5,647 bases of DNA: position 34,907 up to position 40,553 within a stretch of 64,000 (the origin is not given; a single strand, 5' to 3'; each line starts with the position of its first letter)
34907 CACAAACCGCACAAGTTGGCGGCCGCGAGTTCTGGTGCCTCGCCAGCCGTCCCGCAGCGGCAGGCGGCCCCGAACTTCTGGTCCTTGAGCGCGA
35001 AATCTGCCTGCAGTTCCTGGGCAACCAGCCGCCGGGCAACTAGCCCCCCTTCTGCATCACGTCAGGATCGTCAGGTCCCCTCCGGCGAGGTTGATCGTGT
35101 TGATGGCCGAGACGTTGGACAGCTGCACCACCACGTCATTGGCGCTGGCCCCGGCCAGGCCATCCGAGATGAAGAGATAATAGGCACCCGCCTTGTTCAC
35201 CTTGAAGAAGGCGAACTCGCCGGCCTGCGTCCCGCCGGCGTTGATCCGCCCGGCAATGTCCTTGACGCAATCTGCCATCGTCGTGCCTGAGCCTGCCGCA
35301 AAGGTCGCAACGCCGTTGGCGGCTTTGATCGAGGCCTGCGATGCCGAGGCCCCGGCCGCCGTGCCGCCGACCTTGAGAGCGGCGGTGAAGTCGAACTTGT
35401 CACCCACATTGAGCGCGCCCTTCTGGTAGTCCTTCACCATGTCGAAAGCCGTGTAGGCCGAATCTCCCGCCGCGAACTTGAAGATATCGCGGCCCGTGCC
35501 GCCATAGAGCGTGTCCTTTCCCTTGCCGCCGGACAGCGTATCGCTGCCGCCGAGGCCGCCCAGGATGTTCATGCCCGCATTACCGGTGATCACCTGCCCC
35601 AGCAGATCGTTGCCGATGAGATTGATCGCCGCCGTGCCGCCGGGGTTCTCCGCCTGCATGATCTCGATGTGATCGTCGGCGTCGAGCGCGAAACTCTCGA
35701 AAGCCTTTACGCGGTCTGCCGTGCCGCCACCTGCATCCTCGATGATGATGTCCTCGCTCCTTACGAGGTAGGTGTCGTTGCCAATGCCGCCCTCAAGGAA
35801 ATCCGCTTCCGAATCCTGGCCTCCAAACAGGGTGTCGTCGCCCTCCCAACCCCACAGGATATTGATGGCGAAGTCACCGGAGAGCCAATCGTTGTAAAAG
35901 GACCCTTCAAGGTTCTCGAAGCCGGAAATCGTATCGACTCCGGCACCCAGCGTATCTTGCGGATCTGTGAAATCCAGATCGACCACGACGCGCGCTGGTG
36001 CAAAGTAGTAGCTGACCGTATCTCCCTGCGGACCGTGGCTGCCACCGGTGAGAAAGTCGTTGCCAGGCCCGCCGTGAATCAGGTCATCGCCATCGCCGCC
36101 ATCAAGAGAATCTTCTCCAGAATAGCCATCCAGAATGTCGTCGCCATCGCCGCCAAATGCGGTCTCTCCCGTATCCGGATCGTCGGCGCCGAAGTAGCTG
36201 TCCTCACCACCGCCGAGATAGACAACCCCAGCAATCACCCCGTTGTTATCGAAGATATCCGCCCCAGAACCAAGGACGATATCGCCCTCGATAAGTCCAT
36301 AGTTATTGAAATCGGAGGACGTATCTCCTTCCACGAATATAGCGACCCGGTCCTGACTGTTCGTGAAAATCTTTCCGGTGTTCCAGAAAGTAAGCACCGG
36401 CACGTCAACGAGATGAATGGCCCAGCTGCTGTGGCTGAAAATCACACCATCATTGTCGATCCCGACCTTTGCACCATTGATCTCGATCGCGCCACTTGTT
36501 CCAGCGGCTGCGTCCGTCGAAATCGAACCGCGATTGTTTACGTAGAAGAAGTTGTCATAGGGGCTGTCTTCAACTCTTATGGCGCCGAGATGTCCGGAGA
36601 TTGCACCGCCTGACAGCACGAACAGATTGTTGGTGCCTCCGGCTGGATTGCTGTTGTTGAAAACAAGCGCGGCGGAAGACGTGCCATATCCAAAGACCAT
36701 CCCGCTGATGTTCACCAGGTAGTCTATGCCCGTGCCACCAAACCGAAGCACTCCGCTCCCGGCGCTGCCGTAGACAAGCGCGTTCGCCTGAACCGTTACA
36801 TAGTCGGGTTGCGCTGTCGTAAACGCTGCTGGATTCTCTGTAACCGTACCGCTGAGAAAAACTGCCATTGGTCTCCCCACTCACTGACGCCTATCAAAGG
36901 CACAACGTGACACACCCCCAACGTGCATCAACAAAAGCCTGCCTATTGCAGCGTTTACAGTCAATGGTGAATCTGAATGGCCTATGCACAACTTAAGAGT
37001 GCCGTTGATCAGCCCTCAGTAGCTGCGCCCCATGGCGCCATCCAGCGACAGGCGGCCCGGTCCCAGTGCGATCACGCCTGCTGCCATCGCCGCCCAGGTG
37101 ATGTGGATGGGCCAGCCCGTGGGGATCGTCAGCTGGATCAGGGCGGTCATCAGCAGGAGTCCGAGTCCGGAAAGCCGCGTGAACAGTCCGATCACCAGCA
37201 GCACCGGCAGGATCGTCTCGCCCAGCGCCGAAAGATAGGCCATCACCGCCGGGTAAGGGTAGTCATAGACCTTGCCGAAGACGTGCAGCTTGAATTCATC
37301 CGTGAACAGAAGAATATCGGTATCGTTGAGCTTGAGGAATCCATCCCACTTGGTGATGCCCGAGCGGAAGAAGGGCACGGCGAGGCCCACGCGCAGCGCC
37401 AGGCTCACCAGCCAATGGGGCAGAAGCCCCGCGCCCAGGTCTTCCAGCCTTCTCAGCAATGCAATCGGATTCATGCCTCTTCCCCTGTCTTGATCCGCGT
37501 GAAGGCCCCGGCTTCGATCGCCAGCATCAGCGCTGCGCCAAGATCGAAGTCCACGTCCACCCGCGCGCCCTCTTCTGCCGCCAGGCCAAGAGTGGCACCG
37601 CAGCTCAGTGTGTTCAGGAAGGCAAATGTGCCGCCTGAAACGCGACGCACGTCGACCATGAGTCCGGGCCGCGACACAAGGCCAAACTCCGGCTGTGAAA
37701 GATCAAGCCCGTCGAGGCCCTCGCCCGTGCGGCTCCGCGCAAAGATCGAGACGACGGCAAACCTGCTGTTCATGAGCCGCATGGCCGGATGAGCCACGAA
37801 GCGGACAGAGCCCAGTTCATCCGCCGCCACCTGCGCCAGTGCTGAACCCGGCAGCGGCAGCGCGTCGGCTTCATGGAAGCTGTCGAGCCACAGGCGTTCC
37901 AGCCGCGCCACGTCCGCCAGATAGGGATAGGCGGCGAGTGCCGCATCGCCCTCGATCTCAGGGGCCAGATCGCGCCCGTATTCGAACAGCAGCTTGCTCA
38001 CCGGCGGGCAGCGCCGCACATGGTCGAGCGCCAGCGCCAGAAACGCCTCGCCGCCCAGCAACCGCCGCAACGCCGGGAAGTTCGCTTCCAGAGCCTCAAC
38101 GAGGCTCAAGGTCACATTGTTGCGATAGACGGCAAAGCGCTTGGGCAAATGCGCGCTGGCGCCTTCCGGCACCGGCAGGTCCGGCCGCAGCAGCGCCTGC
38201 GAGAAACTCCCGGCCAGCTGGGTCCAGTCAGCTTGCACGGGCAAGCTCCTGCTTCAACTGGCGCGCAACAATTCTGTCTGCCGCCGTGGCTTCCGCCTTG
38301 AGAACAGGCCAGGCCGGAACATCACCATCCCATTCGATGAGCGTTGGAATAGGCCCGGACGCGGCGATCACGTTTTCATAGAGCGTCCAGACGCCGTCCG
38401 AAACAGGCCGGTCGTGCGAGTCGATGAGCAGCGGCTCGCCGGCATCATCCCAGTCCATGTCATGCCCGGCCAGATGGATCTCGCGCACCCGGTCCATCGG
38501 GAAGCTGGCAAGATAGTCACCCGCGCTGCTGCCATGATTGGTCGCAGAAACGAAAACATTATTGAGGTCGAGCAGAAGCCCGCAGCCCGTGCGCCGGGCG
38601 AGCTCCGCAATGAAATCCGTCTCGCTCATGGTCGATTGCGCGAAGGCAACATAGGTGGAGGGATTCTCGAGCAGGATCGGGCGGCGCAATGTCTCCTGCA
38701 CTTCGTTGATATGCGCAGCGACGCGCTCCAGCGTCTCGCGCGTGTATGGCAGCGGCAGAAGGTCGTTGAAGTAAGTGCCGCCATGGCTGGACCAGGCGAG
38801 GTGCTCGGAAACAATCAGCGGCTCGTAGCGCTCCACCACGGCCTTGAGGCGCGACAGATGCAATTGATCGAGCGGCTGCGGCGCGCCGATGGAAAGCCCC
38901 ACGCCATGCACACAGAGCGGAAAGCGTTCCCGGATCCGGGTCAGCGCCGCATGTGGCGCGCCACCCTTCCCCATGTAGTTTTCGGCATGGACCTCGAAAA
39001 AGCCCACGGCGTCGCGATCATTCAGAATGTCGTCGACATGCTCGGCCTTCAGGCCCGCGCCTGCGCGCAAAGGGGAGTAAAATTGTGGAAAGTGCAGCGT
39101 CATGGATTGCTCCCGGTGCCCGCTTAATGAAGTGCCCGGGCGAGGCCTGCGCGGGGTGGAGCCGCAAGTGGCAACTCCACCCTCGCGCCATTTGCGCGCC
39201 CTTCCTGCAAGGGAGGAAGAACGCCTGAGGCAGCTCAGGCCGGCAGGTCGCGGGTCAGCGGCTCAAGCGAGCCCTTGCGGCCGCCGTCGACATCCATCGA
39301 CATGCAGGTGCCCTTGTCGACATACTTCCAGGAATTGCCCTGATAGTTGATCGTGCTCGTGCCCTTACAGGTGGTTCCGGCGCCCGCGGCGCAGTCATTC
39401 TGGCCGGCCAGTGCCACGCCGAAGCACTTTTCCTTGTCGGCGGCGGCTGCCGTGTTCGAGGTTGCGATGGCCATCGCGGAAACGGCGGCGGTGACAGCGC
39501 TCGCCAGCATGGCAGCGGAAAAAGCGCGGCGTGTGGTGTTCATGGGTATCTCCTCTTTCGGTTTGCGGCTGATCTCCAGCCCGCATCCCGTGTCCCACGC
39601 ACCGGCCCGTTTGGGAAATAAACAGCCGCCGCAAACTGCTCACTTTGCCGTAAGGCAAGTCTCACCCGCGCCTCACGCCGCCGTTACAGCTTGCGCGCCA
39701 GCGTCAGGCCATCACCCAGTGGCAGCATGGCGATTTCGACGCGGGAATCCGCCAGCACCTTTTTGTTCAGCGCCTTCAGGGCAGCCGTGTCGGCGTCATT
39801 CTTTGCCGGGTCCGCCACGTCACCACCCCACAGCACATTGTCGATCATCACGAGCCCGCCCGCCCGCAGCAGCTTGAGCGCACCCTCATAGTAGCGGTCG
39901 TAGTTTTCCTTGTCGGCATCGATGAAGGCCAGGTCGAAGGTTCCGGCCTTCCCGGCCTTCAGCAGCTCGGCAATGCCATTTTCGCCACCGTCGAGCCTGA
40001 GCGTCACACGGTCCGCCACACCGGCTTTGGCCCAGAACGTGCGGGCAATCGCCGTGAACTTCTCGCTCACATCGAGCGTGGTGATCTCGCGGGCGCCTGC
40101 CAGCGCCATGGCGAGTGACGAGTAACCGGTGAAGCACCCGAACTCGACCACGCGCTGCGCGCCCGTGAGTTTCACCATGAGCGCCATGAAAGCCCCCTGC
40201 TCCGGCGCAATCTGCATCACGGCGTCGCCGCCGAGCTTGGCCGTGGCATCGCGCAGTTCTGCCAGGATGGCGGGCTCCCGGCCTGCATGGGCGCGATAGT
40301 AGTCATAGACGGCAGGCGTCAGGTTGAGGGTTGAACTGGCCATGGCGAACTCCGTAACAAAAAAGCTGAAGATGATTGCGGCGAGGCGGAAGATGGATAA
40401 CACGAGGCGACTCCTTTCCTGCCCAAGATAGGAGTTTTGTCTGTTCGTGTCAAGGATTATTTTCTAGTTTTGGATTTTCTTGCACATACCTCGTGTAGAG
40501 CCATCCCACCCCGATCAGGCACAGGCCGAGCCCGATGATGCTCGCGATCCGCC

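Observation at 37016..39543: Complete bufferin-type MNIO RiPP operon (DUF2282-DUF692-DUF2063-DoxX)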

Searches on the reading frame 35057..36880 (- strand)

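Call 3: search_protein_families(library=pfam, proteins=[window:35057-36880:-])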
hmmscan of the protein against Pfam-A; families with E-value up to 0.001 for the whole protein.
window:35057-36880:- (607 aa): 1 family
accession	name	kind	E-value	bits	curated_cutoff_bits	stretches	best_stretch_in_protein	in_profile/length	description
PF00353.25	HemolysinCabind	-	1.5e-17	63.7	23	3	242-277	1-36/36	RTX calcium-binding nonapeptide repeat (4 copies)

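Call 4: search_protein_families(library=ncbifam, proteins=[window:35057-36880:-])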
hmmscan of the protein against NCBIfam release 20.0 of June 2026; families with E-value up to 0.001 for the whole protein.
window:35057-36880:- (607 aa): 6 families
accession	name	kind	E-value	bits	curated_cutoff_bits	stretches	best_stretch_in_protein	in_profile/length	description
NF035945.1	Zn_serralysin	subfamily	2.1e-18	66.7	500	3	420-499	324-396/462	serralysin family metalloprotease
NF052454.1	BtaGlycanEglC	equivalog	1.5e-10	40.6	700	1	331-499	20-167/459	endo-1,3-1,4-beta-glycanase EglC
NF033943.0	RTX_toxin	subfamily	1.4e-09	36.8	1000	2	427-480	759-812/930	RTX family hemolysin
NF046115.1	Ca_rpt_SMc04171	equivalog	1.6e-08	34.2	625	1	195-281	246-475/574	SMc04171 family calcium-binding repeat protein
NF053766.1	ZapA_metallo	exception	2.8e-08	33.3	940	1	414-499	335-416/483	ZapA family metalloprotease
NF033203.1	entero_EhxA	exception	5.1e-07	28.2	2000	1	310-391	760-852/997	enterohemolysin EhxA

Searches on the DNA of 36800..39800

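Call 23: search_rna_families(source=window, start=36800, end=39800, threshold=evalue, max_evalue=1)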
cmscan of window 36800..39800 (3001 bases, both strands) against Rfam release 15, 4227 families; matches with E-value up to 1: 1.
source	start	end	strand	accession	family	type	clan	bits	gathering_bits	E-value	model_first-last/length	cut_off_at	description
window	37369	37459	-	RF01495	ACAT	Cis-reg;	-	19.6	37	0.61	1-147/147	no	Human acetyl-coA cholesterol acyltransferase mRNA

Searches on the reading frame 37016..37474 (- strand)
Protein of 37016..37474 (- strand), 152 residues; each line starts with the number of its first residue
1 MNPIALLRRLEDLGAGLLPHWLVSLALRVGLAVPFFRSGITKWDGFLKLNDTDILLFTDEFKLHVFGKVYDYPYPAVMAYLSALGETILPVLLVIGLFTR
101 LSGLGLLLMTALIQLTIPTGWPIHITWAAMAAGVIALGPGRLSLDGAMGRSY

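Call 3: search_protein_families(library=pfam, proteins=[window:37016-37474:-])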
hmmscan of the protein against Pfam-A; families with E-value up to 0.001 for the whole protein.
window:37016-37474:- (152 aa): 2 families
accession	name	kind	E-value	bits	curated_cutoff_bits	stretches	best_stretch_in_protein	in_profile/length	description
PF07681.17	DoxX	-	2.9e-14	53.9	23.6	1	25-117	3-83/85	DoxX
PF04173.18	DoxD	-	0.00022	21.6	22.7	1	84-146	71-142/167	TQO small subunit DoxD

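Call 4: search_protein_families(library=ncbifam, proteins=[window:37016-37474:-])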
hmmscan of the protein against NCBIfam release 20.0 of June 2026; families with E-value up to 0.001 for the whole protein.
window:37016-37474:- (152 aa): 1 family
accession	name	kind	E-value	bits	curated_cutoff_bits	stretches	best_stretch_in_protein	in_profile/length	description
NF050144.1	matur_HvfX_fam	equivalog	1.6e-12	47.9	80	1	21-116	1-86/165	HvfX family Cu-binding RiPP maturation protein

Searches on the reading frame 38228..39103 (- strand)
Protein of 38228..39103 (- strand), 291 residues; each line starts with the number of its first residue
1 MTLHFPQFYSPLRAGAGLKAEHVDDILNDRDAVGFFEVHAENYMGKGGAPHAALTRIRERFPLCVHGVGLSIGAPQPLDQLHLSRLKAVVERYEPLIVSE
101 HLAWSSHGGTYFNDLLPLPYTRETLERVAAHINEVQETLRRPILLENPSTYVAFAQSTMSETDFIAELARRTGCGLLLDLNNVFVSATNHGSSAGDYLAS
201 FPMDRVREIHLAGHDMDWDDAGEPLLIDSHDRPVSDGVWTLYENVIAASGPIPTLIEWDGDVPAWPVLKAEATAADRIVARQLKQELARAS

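Call 3: search_protein_families(library=pfam, proteins=[window:38228-39103:-])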
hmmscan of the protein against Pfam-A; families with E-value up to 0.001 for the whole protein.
window:38228-39103:- (291 aa): 2 families
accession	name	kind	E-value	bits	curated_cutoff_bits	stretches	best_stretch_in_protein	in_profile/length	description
PF05114.20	MbnB_TglH_ChrH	-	9.6e-108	359.8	25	1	14-279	2-262/263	RiPP precursor modification enzyme MbnB/TglH/ChrH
PF01261.30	AP_endonuc_2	-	8.6e-05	22.8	31.1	1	61-259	42-230/249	Xylose isomerase-like TIM barrel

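Call 4: search_protein_families(library=ncbifam, proteins=[window:38228-39103:-])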
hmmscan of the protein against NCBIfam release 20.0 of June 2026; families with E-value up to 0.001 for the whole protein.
window:38228-39103:- (291 aa): 5 families
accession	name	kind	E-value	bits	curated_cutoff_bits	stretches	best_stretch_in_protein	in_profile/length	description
NF050167.1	MNIO_BufB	equivalog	3.1e-116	387.3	310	1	14-275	1-261/262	MNIO family bufferin maturase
NF003818.2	PRK05409.1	equivalog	2.2e-71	240.5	360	1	14-274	2-259/264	HvfB family MNIO-type RiPP peptide maturase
NF050151.1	RiPP_MNIO_ApyH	equivalog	3.8e-28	98.4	400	1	53-261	47-263/283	multinuclear non-heme iron-dependent oxidative enzyme ApyH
TIGR04159.2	methbact_MbnB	equivalog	1.2e-16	61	325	1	84-239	71-218/261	methanobactin biosynthesis protein MbnB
NF050165.1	MNIO_ChrH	equivalog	2.6e-13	49.8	600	1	80-248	78-246/363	MNIO family chryseobactin maturase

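Call 17: find_related_loci(query=window:38228-39103:-, collection=genome_contigs, flank=6000)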
Query window:38228-39103:- (291 aa) in genome_contigs; peptide patterns used: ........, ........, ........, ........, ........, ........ (x = any residue, [..] = any of these).
600 stretches matched a pattern (row limit reached: there are more); 586 encode a relative of the query (tblastn E <= 1e-3); the best 80 are kept; 80 distinct loci.
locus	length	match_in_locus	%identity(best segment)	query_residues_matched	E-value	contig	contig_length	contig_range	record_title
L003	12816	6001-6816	68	11-282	3e-125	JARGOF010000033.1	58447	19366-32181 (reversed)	MAG: Rhizobiaceae bacterium isolate bin_ce_oilr1.030 NODE_493_length_58447_cov_8.030124, whole genome shotgun sequence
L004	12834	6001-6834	68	5-282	1e-123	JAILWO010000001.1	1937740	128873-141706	MAG: Rhizobiaceae bacterium isolate ECS31B3 ECS31B3_1, whole genome shotgun sequence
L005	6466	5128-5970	66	2-282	1e-122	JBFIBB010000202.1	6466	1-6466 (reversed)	MAG: Rhizobiaceae bacterium isolate Mix_sand10.2021.08.G.50 k141_3128243_length_6466_cov_11.0000, whole genome shotgun s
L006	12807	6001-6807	66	11-279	4e-122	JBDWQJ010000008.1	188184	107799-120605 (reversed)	MAG: Lentilitoribacter sp. isolate AQ.60.F.B1_47_80 AQ_60_F_B1_47_80_000000000008, whole genome shotgun sequence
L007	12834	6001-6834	67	2-279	6e-122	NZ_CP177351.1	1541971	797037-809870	Rhizobium sp. SYY.PMSO plasmid pSYY.PMSO-B, complete sequence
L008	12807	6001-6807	66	11-279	8e-122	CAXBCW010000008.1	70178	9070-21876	MAG TPA_asm: uncultured Rhizobiaceae bacterium isolate ERR2762136_binner13_Refined_17 genome assembly, contig: ERZ342182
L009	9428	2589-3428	65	3-282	1e-121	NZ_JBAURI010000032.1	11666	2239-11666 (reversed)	MAG: Bradyrhizobium sp. isolate MFD01703_ilm_asm_bin15 k127_185122, whole genome shotgun sequence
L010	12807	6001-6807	69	11-279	1e-121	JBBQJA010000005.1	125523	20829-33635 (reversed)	MAG: Hyphomicrobiales bacterium isolate Co_metawrap_768 Cmw_768_k141_14911265_length_125523_cov_17.0000, whole genome sh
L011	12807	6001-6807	69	14-282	1e-121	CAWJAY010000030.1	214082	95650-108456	MAG: uncultured Alphaproteobacteria bacterium isolate MFD04850.bin.2.285 genome assembly, contig: contig_37555, whole ge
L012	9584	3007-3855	66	5-287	2e-121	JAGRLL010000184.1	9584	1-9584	MAG: Nitratireductor sp. isolate HKST-UBA64 2008_39455, whole genome shotgun sequence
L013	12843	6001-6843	65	3-283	3e-121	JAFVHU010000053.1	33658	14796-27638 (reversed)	MAG: Afipia sp. isolate RGIG5183 Sheep_Abomasum.Co__c583088, whole genome shotgun sequence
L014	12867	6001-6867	65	2-290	5e-121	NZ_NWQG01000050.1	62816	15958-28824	Mesorhizobium sanjuanii strain BSA136 contig00050, whole genome shotgun sequence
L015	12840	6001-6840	66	11-290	7e-121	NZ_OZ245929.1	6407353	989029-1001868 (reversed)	MAG: Roseibium sp. isolate 53e13de0-8f18-46ea-8143-c70c1218eb9c chromosome 1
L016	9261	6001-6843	65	3-283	4e-121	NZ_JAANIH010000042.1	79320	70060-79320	Bradyrhizobium campsiandrae strain INPA 394B NODE_42_length_79320_cov_29.767492, whole genome shotgun sequence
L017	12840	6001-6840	65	3-282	1e-120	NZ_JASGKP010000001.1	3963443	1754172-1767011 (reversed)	MAG: Aestuariivirga sp. isolate 5N006 JMF-2111-06-0005.ont.bin.6_0, whole genome shotgun sequence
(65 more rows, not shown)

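Call 31: search_solved_structures(query=window:38228-39103:-, show_alignments=2)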
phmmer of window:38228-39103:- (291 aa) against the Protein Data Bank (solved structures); distinct sequences matched with E-value up to 0.001: 8.
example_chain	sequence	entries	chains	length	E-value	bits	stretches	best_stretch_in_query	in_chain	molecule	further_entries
3bww_A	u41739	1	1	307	5.6e-44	153.9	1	15-217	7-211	Protein of unknown function DUF692/COG3220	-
8hci_D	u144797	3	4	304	2.5e-18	69.6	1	33-263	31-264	DUF692 family protein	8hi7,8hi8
7fc0_B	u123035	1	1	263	3.8e-10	42.8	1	83-236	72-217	Methanobactin biosynthesis cassette protein MbnB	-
7fc0_E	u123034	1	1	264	3.9e-10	42.8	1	83-236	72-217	Methanobactin biosynthesis cassette protein MbnB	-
7dz9_B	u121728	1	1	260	4.3e-10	42.6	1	87-259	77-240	cpMbnB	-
7dz9_A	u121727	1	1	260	4.3e-10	42.6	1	87-259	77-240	MbnB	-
7tcr_A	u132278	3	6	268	1e-07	34.8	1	84-238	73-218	Methanobactin biosynthesis cassette protein MbnB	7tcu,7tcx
7tcw_A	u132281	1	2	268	1.2e-06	31.3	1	84-234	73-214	Methanobactin biosynthesis cassette protein MbnB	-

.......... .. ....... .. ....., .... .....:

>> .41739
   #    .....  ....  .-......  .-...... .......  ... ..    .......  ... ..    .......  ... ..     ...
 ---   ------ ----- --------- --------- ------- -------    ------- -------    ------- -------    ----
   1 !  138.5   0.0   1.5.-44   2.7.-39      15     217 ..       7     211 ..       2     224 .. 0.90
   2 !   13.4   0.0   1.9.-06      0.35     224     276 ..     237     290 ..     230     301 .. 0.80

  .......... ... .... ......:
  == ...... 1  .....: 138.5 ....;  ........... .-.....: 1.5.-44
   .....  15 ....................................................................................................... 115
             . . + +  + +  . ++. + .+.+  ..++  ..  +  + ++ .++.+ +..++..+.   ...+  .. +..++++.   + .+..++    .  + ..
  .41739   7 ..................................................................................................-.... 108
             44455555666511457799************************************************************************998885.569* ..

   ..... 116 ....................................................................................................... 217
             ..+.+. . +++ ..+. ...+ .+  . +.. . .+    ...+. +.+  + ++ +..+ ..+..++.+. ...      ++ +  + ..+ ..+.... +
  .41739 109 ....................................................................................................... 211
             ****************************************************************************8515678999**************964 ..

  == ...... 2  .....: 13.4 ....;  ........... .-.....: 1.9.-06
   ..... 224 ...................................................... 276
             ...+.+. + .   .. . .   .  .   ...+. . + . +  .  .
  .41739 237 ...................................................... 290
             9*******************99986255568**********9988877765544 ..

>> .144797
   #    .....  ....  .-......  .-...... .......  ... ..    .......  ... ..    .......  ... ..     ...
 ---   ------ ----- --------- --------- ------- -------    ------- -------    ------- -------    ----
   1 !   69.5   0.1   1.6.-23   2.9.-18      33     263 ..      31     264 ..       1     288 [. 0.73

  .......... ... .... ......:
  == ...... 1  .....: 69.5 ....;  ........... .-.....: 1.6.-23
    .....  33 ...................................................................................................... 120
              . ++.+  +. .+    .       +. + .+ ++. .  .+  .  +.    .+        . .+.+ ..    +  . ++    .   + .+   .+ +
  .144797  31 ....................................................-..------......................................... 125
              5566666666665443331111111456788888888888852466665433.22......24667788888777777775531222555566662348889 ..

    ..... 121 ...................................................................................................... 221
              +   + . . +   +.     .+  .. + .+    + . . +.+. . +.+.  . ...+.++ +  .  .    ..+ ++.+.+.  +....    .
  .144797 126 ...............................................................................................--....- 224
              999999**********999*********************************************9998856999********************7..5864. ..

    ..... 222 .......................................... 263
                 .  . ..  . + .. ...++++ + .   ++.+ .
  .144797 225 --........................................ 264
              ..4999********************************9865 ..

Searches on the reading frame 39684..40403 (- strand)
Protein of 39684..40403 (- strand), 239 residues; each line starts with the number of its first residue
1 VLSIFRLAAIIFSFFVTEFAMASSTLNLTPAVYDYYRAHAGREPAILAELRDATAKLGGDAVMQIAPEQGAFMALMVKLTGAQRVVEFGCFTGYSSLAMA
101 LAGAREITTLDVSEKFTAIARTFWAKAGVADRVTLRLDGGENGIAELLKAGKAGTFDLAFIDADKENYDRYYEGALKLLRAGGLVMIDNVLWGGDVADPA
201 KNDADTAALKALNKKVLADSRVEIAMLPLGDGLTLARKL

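Call 3: search_protein_families(library=pfam, proteins=[window:39684-40403:-])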
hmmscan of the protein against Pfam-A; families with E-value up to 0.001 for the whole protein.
window:39684-40403:- (239 aa): 5 families
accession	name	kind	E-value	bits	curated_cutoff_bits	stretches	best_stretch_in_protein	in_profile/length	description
PF01596.23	Methyltransf_3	-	3e-61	206.7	22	1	41-239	5-204/204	O-methyltransferase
PF13578.12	Methyltransf_24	-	1.6e-11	45.4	26.3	1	86-190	1-105/105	Methyltransferase domain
PF13649.12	Methyltransf_25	-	7.2e-06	27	27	1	85-183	1-97/97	Methyltransferase domain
PF13847.12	Methyltransf_31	-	7.1e-05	23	27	1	81-191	3-113/145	Methyltransferase domain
PF02353.26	CMAS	-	0.00092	19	27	0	78-190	59-167/273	Mycolic acid cyclopropane synthetase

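Call 4: search_protein_families(library=ncbifam, proteins=[window:39684-40403:-])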
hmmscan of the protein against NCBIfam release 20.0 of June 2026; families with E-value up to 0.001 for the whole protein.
window:39684-40403:- (239 aa): 6 families
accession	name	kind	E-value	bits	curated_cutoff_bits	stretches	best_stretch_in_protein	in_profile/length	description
NF043040.1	corrin_prot_MT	hypoth_equivalog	2.2e-08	33.8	180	1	81-188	41-148/216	corrinoid protein-associated methyltransferase CpaM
NF001453.0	PRK00312.1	equivalog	1.1e-05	25.1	188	1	66-146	65-143/217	protein-L-isoaspartate(D-aspartate) O-methyltransferase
TIGR04188.1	methyltr_grsp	subfamily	5.7e-05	22.6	380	1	73-143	99-168/363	ATP-grasp peptide maturase system methyltransferase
TIGR02021.1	BchM-ChlM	equivalog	0.00064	19.2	158.9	1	78-135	51-107/218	magnesium protoporphyrin IX methyltransferase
NF008748.0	PRK11783.1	equivalog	0.00084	17.7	466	0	79-162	539-618/704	bifunctional 23S rRNA (guanine(2069)-N(7))-methyltransferase RlmK/23S rRNA (guanine(2445)-N(2))-methyltransferase RlmL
NF001556.0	PRK00377.1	equivalog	0.00095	19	238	0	77-191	36-147/198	cobalt-precorrin-6Y C(15)-methyltransferase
